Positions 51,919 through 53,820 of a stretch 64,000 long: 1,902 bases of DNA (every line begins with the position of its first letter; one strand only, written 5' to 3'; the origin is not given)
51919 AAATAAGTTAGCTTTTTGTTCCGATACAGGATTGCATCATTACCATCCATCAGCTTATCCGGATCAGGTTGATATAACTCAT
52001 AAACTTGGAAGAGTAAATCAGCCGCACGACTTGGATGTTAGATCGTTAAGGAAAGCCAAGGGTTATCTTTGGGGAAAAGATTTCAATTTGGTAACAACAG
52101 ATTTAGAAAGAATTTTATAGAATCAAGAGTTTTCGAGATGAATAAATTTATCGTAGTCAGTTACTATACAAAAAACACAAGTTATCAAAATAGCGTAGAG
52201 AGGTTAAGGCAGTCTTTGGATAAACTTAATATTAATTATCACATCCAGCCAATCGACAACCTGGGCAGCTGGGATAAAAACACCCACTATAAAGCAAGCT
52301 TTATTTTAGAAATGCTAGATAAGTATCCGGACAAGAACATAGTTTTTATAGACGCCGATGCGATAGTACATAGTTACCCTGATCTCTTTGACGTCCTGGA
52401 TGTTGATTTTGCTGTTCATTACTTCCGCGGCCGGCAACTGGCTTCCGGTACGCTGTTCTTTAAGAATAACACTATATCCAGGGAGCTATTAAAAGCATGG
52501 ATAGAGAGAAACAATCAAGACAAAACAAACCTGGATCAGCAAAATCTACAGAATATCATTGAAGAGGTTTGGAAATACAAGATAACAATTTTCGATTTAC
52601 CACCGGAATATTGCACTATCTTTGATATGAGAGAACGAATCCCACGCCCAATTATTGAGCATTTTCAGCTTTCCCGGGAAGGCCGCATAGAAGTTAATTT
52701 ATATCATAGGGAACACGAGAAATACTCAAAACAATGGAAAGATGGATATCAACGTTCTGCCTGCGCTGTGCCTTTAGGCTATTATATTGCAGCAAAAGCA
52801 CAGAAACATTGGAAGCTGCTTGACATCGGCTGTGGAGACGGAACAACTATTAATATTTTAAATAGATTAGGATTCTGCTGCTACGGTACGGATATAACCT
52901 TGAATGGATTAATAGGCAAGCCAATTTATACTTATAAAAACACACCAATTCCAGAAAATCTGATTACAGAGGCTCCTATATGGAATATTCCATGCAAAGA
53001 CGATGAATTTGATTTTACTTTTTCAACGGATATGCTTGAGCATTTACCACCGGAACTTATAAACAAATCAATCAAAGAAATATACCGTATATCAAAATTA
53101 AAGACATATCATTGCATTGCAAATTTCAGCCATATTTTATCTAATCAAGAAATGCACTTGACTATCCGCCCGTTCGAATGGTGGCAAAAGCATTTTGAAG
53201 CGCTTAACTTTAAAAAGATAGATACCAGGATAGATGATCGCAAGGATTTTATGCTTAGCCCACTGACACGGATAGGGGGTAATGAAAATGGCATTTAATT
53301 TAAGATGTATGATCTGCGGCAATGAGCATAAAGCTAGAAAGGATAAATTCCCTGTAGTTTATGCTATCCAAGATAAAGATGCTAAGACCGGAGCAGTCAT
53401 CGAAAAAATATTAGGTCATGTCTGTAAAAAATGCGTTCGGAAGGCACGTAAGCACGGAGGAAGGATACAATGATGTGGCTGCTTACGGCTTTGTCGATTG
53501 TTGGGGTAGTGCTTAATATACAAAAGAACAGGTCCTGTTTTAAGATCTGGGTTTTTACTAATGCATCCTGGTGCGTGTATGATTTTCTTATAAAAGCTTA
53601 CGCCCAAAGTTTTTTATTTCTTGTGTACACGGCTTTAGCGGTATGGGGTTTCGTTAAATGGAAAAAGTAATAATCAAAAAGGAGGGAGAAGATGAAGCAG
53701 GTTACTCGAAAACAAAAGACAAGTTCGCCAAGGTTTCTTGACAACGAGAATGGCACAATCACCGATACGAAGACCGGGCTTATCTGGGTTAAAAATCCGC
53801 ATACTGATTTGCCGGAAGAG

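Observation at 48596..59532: Phage-borne 11 kb enzyme cluster (B12-radical SAM, four GT-like genes incl. a GT-methyltransferase fusion, split TPP-dependent enzyme, two further radical SAM proteins) surrounding the DGR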

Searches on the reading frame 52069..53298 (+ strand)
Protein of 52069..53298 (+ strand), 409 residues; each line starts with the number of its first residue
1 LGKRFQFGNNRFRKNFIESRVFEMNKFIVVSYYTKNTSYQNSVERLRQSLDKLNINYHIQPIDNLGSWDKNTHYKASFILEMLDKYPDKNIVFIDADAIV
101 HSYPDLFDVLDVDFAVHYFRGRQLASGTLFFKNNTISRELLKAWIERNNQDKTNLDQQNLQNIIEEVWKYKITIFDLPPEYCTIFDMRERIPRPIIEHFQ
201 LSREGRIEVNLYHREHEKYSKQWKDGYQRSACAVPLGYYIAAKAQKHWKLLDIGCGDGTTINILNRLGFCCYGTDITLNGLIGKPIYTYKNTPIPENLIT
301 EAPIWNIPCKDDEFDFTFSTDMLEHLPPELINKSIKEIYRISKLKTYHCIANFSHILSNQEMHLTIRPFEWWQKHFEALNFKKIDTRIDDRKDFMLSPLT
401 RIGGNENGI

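Call 4: search_protein_families(library=pfam, max_evalue=0.01, proteins=[window:52069-53298:+])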
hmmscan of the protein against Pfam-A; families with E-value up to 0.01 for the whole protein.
window:52069-53298:+ (409 aa): 8 families
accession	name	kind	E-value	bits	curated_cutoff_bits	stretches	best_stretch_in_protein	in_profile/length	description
PF08241.18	Methyltransf_11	-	1.2e-09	39.1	21.2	1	251-343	1-88/95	Methyltransferase domain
PF13649.12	Methyltransf_25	-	7.9e-08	33.3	27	1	251-343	2-94/97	Methyltransferase domain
PF13489.12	Methyltransf_23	-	1.5e-07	31.7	27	1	240-343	16-109/164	Methyltransferase domain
PF03848.20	TehB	-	8.5e-05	22.5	20.4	1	241-351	25-133/193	Tellurite resistance protein TehB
PF13847.12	Methyltransf_31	-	0.00019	21.6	27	1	246-371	3-133/145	Methyltransferase domain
PF03407.22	Nucleotid_trans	-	0.00039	20.9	22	1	88-185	66-175/208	Nucleotide-diphospho-sugar transferase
PF05637.18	Glyco_transf_34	-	0.0021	18.3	23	0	124-169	144-190/238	galactosyl transferase GMA12/MNN10 family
PF07757.19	AdoMet_MTase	-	0.0078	16.9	27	0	245-277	60-92/115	Predicted AdoMet-dependent methyltransferase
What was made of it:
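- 52069..53298 (+): GT-like N-terminal domain fused to a class I SAM methyltransferase. The likely start is ATG 52141. Nucleotid_trans E 4e-4 at residues 88-185, sub-threshold (call 4).
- Checked: N-terminal half of 52069-53298: only a weak Nucleotid_trans match, E 4e-4 (call 4).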

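Call 6: search_protein_families(library=phrogs, max_evalue=0.001, proteins=[window:52069-53298:+])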
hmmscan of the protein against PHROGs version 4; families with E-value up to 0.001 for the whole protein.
window:52069-53298:+ (409 aa): 2 families
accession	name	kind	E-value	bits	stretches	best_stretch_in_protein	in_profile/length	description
phrog_27380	-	other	6.1e-10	40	1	220-383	68-236/285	methyltransferase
phrog_22502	-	other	1.1e-09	39.4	1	243-343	68-166/276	methyltransferase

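Call 9: search_protein_families(library=ncbifam, max_evalue=0.01, proteins=[window:52069-53298:+])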
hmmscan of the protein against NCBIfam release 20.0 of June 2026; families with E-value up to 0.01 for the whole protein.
window:52069-53298:+ (409 aa): 8 families
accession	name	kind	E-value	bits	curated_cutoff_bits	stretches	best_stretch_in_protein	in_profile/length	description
NF008992.0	PRK12335.1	equivalog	8.8e-07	28.3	303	1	202-351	84-224/289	SAM-dependent methyltransferase TehB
NF045667.1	MTase_DVU1556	equivalog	1e-06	28.4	155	1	242-340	18-109/213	DVU_1556 family methyltransferase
TIGR03587.1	Pse_Me-ase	hypoth_equivalog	1.8e-06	28.2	112.05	1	242-344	39-136/204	pseudaminic acid biosynthesis-associated methylase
TIGR01983.1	UbiG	equivalog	6.8e-05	22.3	102.95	1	243-330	46-135/228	bifunctional 2-polyprenyl-6-hydroxyphenol methylase/3-demethylubiquinol 3-O-methyltransferase UbiG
NF008405.0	PRK11207.1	equivalog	0.00044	19.8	218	1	241-350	25-132/198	tellurite resistance methyltransferase TehB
TIGR00477.1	tehB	equivalog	0.001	18.4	219.5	1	239-350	66-174/238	tellurite resistance methyltransferase TehB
NF040539.1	AST_met_ArsM_2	exception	0.004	17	240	0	243-348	53-161/262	putative arsinothricin biosynthesis methyltransferase ArsM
TIGR02021.1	BchM-ChlM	equivalog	0.0051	16.2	158.9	0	246-359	54-164/218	magnesium protoporphyrin IX methyltransferase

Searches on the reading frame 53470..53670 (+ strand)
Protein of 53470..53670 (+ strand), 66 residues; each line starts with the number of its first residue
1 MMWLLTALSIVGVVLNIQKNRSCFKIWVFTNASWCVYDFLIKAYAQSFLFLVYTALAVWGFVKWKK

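Call 4: search_protein_families(library=pfam, max_evalue=0.01, proteins=[window:53470-53670:+])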
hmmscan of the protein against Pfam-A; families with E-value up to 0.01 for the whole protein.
window:53470-53670:+ (66 aa): 1 family
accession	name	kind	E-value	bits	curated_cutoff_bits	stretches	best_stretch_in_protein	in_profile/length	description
PF04973.17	NMN_transporter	-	2.1e-07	31.5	27.3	1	4-66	113-175/175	Nicotinamide mononucleotide transporter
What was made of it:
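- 53282..53670 (+): Two small conserved ORFs: a 63-aa Cys-rich protein and a 66-aa PnuC-C-terminus-like membrane protein. NMN_transporter 2e-7, C-terminal 63 positions only (call 4).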

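Call 6: search_protein_families(library=phrogs, max_evalue=0.001, proteins=[window:53470-53670:+])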
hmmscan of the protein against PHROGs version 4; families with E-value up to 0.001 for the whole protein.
window:53470-53670:+ (66 aa): 1 family
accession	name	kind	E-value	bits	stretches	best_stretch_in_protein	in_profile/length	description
phrog_1880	-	moron, auxiliary metabolic gene and host takeover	0.0003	21.4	1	5-66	162-228/235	PnuC-like nicotinamide mononucleotide transport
